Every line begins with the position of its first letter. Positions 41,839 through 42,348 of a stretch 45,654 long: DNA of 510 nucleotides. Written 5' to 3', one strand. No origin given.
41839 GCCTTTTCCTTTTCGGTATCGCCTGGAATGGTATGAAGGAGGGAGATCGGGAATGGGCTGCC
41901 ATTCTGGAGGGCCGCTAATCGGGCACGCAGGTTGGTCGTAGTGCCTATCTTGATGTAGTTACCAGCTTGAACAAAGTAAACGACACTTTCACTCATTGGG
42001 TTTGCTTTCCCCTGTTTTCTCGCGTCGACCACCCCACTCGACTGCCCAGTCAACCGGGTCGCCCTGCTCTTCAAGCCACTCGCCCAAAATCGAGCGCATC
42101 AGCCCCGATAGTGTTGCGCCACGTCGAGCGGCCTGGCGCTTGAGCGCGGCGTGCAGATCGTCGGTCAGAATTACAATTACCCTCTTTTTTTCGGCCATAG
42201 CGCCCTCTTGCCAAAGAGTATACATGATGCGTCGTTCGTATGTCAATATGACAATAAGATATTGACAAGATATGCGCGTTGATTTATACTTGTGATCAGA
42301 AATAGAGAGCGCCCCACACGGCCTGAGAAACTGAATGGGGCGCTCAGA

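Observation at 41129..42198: RHH / T5orf172 (GIY-YIG-fold) / 49-aa membrane peptide: tightly overlapped three-gene operon at the immunity position, candidate novel toxin-antitoxin or abortive-infection module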

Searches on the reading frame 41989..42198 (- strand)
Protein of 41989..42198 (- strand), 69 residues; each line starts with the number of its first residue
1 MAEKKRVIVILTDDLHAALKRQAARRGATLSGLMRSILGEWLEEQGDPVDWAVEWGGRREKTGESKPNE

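Call 6: search_protein_families(library=pfam, proteins=[window:41989-42198:-], max_evalue=1)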
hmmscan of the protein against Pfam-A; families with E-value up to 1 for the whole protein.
window:41989-42198:- (69 aa): 6 families
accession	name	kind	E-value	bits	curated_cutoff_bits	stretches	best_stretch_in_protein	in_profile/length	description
PF07878.17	RHH_5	-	4.7e-05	23.5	26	1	5-36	2-33/43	CopG-like RHH_1 or ribbon-helix-helix domain, RHH_5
PF22513.2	FitA-like_RHH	-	0.00011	22.6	27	1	11-40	8-37/39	Antitoxin FitA-like, ribbon-helix-helix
PF09274.16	ParG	-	0.006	17.1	21.4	1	3-45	33-75/76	ParG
PF01402.27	RHH_1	-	0.015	15.6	20.5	1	11-44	6-39/39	Ribbon-helix-helix protein, copG family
PF19807.5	DUF6290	-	0.081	13.6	27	1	10-47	7-44/72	Family of unknown function (DUF6290)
PF21983.2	NikA-like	-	0.14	12.8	27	1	5-37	5-37/72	Mobilization protein NikA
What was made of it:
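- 41989..42198 (-): 69-aa ribbon-helix-helix protein, the conserved switch regulator (putative immunity/lysogeny repressor). Residues 1-59 are conserved and the tail 60-69 is variable. Pfam RHH-clan hits (call 6).
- Checked: RHH is supported only by a convergence of sub-threshold hits: RHH_5 4.7e-5, FitA-like 1.1e-4, ParG 0.006, RHH_1 0.015 (call 6).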

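Call 7: search_protein_families(library=phrogs, proteins=[window:41989-42198:-], max_evalue=1)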
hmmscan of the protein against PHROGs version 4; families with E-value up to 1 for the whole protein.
window:41989-42198:- (69 aa): 6 families
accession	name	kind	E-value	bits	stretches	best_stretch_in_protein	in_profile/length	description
phrog_25971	-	unknown function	0.00035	21.9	1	7-45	76-114/116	-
phrog_582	-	transcription regulation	0.014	16.7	1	2-46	55-99/105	Arc-like repressor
phrog_11622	-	transcription regulation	0.049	14.8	1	8-43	2-37/100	transcriptional regulator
phrog_9615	-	unknown function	0.077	13.1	1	12-47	149-184/349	-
phrog_6506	-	transcription regulation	0.21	12.7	1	12-42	17-47/59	Arc-like repressor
phrog_4085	-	unknown function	0.44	11.8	1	10-47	6-43/77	-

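Call 12: search_protein_families(library=padloc, proteins=[window:41989-42198:-], max_evalue=0.1)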
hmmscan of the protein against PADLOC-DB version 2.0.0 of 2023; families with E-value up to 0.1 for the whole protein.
window:41989-42198:- (69 aa): 0 families

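Call 25: find_homologous_proteins(query=window:41992-42198:-, max_evalue=0.01)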
Query window:41992-42198:- (69 aa): 13 proteins with E <= 0.01 among 14 candidates.
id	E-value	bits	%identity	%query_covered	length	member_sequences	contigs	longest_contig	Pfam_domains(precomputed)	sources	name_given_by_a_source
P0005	5.9e-32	126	97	88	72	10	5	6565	-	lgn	-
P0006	1.0e-29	119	90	90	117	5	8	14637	-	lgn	-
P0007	1.2e-27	113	76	99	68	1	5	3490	-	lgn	-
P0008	3.3e-26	108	73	96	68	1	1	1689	-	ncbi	-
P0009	5.2e-26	108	71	100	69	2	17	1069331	-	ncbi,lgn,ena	ncbi:MAG: hypothetical protein R3C43_04890 [Chloroflexota bacterium]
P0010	3.0e-25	105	73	93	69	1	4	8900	-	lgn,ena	-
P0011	3.9e-25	105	68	99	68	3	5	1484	-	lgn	-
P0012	8.9e-25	104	69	97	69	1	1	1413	-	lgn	-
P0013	1.0e-24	103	72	93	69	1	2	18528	-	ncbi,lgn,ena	-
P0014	5.1e-24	101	74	88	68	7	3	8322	-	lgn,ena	-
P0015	7.4e-24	101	74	88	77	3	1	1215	-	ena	-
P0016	5.3e-21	92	65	99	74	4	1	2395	-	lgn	-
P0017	4.0e-20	89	86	71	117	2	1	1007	-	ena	-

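Call 27: find_encoding_contigs(protein=P0009, flank=6000, max_places=6)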
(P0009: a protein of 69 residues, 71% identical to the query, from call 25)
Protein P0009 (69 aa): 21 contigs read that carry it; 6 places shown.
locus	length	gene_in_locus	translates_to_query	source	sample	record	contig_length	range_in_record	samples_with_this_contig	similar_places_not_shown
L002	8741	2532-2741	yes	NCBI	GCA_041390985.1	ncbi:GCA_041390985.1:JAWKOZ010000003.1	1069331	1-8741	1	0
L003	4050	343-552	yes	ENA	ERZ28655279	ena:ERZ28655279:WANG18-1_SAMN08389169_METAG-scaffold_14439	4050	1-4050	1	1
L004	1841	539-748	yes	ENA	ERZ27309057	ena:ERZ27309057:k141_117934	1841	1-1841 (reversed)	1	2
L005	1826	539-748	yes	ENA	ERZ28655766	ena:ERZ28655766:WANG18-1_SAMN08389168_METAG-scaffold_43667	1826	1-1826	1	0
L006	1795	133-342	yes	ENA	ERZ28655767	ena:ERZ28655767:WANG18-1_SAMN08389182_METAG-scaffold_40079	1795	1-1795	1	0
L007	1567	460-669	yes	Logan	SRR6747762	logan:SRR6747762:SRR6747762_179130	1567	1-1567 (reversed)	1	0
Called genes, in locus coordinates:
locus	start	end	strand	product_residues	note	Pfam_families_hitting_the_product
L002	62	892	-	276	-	-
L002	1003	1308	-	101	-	-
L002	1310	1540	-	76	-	-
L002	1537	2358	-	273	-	PF04434:SWIM (weak)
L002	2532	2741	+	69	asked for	-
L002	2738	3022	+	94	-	-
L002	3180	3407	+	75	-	-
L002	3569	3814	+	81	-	-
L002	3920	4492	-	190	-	-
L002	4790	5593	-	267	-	-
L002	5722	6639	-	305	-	PF00932:LTD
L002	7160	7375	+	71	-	PF07878:RHH_5 (weak), PF01402:RHH_1 (weak)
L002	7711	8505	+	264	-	PF11967:RecO_N, PF02565:RecO_C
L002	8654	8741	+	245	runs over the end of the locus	PF13578:Methyltransf_24 (weak), PF05711:TylF (weak)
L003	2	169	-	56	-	?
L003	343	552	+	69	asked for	-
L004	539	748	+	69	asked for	-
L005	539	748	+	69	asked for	-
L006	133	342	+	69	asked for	-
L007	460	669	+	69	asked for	-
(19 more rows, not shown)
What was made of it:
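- On Temperate-phage immunity region (repressor plus lysogen-expressed morons): Relatives are embedded in a 1.07-Mb Chloroflexota MAG contig (calls 25, 27).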

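Call 28: find_encoding_contigs(protein=P0006, flank=6000, max_places=5)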
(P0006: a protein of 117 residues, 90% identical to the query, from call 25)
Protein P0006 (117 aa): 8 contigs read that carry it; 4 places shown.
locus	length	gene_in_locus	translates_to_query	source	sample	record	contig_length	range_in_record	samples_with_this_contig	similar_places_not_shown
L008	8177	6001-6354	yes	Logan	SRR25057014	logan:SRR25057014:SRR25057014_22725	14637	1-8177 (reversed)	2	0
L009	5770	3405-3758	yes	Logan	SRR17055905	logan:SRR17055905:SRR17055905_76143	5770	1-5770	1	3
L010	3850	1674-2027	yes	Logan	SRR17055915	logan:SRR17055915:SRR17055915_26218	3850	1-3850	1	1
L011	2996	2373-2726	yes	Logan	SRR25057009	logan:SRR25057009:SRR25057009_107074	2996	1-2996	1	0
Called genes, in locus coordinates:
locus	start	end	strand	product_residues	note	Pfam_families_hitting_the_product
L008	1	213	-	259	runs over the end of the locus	-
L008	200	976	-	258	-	-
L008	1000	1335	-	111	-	PF01726:LexA_DNA_bind (weak)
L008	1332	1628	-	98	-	-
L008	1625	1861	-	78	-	-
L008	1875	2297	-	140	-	-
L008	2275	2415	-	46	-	-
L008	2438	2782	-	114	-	-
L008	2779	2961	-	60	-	-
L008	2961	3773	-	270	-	PF01555:N6_N4_Mtase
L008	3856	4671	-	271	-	-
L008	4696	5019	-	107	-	-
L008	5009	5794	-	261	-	-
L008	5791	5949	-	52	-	-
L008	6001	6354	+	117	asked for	-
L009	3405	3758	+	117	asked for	-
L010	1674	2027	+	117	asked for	-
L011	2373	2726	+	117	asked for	-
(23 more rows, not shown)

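Call 29: find_encoding_contigs(protein=P0005, flank=6000, max_places=5)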
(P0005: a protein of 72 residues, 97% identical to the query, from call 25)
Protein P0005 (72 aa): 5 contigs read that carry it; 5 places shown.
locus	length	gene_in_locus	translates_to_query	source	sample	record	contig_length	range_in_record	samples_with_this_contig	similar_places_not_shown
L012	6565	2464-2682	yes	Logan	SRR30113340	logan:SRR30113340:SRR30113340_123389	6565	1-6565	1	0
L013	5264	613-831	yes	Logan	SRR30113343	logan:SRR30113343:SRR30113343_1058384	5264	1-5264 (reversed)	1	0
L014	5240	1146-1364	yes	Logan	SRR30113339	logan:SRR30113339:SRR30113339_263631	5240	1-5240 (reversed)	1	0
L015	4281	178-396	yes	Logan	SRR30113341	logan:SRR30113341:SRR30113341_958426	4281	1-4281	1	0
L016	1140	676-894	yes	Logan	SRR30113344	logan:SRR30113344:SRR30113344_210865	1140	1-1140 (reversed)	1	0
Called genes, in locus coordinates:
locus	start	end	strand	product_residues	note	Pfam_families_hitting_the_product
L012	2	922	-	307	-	?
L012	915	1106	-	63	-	-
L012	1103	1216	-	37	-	-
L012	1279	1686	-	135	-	-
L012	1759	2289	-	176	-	-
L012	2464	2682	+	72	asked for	-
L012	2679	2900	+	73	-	-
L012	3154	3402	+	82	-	-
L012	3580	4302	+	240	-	-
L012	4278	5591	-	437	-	-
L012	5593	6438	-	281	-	PF00069:Pkinase, PF07714:PK_Tyr_Ser-Thr, PF01636:APH (faint), PF03109:ABC1 (weak)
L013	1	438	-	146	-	?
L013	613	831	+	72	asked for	-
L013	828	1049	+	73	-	-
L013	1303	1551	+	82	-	-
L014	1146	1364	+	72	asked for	-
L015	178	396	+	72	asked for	-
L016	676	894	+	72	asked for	-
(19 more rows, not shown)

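Call 36: find_encoding_contigs(protein=P0013, flank=7000, max_places=3)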
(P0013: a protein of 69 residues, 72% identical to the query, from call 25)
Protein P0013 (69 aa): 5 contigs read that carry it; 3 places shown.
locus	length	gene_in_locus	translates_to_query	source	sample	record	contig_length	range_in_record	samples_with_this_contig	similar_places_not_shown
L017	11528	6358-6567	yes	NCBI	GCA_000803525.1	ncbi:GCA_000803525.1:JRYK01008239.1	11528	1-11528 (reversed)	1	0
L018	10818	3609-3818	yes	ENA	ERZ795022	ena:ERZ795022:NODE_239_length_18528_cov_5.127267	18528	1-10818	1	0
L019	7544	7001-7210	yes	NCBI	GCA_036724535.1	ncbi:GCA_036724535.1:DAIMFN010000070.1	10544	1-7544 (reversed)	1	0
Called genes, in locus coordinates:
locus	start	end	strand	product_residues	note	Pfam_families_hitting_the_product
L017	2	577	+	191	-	?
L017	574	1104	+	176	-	PF00672:HAMP (weak)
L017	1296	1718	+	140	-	PF00196:GerE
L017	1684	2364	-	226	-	PF00271:Helicase_C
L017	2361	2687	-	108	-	PF01726:LexA_DNA_bind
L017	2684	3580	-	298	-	PF02086:MethyltransfD12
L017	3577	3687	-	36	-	-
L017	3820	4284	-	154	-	-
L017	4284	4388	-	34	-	-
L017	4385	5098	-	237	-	-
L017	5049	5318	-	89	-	-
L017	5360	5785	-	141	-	-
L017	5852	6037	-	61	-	-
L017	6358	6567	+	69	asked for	-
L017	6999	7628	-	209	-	-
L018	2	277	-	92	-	?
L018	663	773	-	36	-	-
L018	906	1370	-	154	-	-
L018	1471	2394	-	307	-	PF13479:AAA_24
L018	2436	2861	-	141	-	-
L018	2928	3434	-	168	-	-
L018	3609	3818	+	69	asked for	-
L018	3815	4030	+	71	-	-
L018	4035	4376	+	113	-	PF10711:DUF2513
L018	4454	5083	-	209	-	-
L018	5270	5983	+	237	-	-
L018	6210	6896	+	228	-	-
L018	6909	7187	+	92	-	-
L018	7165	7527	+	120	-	PF02452:PemK_toxin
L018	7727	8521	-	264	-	PF12686:DUF3800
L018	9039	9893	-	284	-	-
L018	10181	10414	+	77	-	-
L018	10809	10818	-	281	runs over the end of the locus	PF01940:DUF92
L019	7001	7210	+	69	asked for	-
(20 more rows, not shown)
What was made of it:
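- Other cargo is also coupled to RHH by 4-nt overlaps (calls 27, 29, 36). Several other cargo genes directly coupled to RHH are 71-94 aa, a toxin-like size (calls 27, 29, 36).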

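Call 37: find_encoding_contigs(protein=P0010, flank=6000, max_places=3)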
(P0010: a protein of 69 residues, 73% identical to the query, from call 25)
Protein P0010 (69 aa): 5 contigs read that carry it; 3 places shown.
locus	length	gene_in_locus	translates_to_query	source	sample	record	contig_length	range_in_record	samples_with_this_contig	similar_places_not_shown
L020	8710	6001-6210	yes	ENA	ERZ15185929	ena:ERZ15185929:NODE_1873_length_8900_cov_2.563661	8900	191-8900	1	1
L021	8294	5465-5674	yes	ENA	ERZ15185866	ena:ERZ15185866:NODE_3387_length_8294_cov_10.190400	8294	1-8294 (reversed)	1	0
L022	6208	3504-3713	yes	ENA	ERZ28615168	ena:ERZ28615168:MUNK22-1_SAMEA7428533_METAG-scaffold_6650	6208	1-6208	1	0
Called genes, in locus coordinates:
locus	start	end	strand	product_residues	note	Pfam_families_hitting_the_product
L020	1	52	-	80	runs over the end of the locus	?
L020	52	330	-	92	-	PF01726:LexA_DNA_bind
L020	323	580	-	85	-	-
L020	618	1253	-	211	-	PF10544:T5orf172 (weak), PF13455:MUG113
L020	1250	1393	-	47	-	-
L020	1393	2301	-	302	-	PF02086:MethyltransfD12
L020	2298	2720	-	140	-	-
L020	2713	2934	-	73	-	-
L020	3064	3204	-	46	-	-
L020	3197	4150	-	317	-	PF00154:RecA_N (faint), PF13479:AAA_24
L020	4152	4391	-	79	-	-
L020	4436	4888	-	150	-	-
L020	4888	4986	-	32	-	-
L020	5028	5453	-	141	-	-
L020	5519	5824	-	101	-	-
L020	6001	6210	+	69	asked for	-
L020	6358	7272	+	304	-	-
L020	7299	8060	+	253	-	-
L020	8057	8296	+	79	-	-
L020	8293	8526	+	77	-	-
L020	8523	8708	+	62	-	?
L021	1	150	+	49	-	?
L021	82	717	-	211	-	PF10544:T5orf172 (weak), PF13455:MUG113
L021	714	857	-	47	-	-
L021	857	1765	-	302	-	PF02086:MethyltransfD12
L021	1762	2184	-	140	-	-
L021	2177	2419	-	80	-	-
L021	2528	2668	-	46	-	-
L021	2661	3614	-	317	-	PF00154:RecA_N (faint), PF13479:AAA_24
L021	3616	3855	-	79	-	-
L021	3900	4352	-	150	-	-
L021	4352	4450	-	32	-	-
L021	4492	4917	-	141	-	-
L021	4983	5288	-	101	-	-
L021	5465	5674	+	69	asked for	-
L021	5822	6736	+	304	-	-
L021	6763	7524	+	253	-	-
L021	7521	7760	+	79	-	-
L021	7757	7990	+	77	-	-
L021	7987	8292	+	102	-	?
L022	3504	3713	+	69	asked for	-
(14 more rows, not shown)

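Call 38: find_encoding_contigs(protein=P0014, flank=6000, max_places=3)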
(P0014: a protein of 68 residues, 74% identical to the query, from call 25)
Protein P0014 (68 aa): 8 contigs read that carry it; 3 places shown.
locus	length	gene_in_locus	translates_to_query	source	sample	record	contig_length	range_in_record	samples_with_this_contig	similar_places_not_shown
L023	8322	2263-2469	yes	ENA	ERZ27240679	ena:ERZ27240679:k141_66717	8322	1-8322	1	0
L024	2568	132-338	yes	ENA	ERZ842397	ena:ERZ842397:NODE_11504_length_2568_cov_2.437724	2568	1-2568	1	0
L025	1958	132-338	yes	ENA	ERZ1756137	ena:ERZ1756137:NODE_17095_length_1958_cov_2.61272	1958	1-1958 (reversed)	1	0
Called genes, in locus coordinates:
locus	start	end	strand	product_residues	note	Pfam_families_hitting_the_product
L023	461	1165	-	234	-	PF01844:HNH, PF14279:HNH_5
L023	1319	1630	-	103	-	-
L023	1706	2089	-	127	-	-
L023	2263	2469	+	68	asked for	-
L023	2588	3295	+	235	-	-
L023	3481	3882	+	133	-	PF19960:EAD7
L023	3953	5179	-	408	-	PF16190:E1_FCCH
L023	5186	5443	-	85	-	-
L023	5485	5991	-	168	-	-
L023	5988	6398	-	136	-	-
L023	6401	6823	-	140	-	-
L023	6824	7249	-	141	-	-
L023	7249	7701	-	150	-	-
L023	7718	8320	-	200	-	?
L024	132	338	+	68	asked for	-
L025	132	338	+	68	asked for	-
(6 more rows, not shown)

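Call 44: search_protein_families(library=ncbifam, proteins=[window:41989-42198:-], max_evalue=0.01)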
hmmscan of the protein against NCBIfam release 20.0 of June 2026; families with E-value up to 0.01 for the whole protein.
window:41989-42198:- (69 aa): 0 families

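Call 46: find_encoding_contigs(protein=P0008, flank=3000, max_places=3)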
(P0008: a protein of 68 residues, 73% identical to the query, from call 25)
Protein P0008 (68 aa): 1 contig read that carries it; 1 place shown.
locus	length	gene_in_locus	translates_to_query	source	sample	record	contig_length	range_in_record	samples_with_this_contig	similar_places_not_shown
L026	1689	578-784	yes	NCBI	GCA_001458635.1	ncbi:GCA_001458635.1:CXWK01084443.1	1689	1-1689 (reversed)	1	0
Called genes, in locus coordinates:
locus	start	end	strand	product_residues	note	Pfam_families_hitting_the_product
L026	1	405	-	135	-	?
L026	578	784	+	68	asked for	-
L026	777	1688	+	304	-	?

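Call 47: find_encoding_contigs(protein=P0007, flank=4000, max_places=5)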
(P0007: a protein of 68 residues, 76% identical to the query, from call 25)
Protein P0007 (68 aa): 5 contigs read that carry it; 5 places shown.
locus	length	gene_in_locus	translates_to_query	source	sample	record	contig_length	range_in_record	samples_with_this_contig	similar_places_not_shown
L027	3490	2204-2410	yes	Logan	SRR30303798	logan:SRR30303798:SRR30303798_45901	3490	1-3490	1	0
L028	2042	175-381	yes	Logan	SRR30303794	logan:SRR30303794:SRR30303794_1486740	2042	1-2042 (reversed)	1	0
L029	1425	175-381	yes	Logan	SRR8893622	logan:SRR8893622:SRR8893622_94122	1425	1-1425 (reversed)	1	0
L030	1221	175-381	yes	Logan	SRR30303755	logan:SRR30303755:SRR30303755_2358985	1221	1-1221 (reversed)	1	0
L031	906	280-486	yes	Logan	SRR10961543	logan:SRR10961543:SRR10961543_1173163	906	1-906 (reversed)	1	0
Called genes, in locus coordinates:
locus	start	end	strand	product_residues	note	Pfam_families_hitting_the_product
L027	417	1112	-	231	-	PF01844:HNH, PF14279:HNH_5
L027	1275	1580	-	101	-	-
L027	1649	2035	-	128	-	-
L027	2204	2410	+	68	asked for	-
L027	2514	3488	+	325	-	?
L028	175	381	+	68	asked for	-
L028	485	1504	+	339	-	-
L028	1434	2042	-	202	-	?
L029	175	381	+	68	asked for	-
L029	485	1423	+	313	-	?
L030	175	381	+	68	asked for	-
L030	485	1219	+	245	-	?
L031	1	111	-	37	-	?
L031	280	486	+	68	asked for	-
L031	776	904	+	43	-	?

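Call 48: find_encoding_contigs(protein=P0011, flank=3000, max_places=5)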
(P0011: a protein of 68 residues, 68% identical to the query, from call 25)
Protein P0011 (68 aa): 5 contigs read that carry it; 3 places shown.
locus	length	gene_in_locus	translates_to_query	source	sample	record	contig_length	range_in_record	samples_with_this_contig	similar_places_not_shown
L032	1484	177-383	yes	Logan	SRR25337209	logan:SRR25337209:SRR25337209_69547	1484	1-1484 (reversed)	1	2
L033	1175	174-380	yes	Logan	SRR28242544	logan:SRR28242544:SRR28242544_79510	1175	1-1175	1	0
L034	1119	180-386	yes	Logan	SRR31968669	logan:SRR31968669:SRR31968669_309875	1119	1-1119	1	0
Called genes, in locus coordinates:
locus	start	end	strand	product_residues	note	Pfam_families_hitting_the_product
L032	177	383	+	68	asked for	-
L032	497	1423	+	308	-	-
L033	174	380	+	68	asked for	-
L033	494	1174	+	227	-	?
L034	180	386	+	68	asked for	-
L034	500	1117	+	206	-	?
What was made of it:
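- On Temperate-phage immunity region (repressor plus lysogen-expressed morons): Cargo list (calls 27-29, 36-38, 46-48).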

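Call 50: search_protein_families(library=pfam, proteins=[L028:485-1504:+, L032:497-1423:+, L020:6358-7272:+, L020:7299-8060:+, L023:2588-3295:+, L023:3481-3882:+, L018:3815-4030:+, L012:3580-4302:+, L002:3569-3814:+], max_evalue=0.01)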
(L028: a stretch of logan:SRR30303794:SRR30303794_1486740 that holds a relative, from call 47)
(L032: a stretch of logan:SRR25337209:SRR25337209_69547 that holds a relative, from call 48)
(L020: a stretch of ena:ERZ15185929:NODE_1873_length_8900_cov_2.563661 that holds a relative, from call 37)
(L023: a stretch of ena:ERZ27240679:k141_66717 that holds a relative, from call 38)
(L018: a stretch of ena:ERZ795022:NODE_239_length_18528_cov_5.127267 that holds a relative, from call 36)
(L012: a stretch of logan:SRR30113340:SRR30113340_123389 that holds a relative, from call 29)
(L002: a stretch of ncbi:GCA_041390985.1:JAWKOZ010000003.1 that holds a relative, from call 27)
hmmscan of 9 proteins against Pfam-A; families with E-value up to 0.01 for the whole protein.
L028:485-1504:+ (339 aa): 0 families

L032:497-1423:+ (308 aa): 0 families

L020:6358-7272:+ (304 aa): 0 families

L020:7299-8060:+ (253 aa): 1 family
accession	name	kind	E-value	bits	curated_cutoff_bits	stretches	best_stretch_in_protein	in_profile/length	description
PF13191.12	AAA_16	-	0.0077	17.2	32.6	0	77-114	24-63/167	AAA ATPase domain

L023:2588-3295:+ (235 aa): 1 family
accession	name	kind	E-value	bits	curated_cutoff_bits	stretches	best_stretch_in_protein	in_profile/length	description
PF14032.12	PknH_C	-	0.0015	18.8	27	1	117-170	81-126/187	PknH-like extracellular domain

L023:3481-3882:+ (133 aa): 1 family
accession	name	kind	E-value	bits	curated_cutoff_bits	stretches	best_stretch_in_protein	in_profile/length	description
PF19960.5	EAD7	-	2.5e-09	37.2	32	1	77-129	5-57/62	Effector-associated domain 7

L018:3815-4030:+ (71 aa): 0 families

L012:3580-4302:+ (240 aa): 0 families

L002:3569-3814:+ (81 aa): 0 families
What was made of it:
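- Cargo elsewhere includes conflict-type genes: EAD7 in L023, and a Ser/Thr kinase in L012 (calls 29, 38, 50).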

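Call 51: search_protein_families(library=padloc, proteins=[L028:485-1504:+, L032:497-1423:+, L020:6358-7272:+, L020:7299-8060:+, L023:2588-3295:+, L023:3481-3882:+, L018:4035-4376:+, L012:3580-4302:+, L002:3569-3814:+], max_evalue=0.01)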
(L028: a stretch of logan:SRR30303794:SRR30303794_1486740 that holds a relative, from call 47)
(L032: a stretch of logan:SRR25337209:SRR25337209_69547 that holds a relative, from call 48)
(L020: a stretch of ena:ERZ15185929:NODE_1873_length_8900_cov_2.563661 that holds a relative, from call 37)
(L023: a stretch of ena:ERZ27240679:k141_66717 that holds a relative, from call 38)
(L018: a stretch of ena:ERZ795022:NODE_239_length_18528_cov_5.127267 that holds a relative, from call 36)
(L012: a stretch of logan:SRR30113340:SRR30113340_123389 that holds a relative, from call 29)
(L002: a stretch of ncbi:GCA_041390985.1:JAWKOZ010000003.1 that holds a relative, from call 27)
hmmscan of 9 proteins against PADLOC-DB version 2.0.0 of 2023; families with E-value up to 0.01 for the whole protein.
L028:485-1504:+ (339 aa): 0 families

L032:497-1423:+ (308 aa): 0 families

L020:6358-7272:+ (304 aa): 0 families

L020:7299-8060:+ (253 aa): 0 families

L023:2588-3295:+ (235 aa): 0 families

L023:3481-3882:+ (133 aa): 0 families

L018:4035-4376:+ (113 aa): 0 families

L012:3580-4302:+ (240 aa): 0 families

L002:3569-3814:+ (81 aa): 0 families
